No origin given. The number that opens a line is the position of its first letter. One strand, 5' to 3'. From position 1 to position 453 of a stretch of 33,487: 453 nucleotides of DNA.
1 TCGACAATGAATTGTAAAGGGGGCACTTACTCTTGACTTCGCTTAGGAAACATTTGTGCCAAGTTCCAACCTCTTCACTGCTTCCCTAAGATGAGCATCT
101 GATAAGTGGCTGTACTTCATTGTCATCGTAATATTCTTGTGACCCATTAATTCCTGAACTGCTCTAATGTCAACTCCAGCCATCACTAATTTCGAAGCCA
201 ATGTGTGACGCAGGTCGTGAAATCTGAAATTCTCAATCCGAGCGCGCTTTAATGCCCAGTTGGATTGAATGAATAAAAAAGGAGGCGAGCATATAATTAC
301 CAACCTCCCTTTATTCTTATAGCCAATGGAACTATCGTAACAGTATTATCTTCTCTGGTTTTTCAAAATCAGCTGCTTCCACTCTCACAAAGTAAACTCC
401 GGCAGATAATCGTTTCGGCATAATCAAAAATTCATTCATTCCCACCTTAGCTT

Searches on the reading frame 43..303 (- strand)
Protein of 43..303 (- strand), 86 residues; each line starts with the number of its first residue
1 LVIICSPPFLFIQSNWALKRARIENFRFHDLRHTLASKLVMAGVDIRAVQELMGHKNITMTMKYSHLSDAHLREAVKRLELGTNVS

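Call 88: search_protein_families(library=pfam, proteins=[window:43-303:-], max_evalue=0.01)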
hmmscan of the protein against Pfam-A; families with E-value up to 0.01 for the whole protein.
window:43-303:- (86 aa): 1 family
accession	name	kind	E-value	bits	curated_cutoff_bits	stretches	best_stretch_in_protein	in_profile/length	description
PF00589.27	Phage_integrase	-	8.8e-18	65.1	27.1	1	17-70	117-171/172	Phage integrase family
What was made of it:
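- On Integron attC site: The integrase remnants were identified only as Phage_integrase-family (PF00589) gene fragments (call 88).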
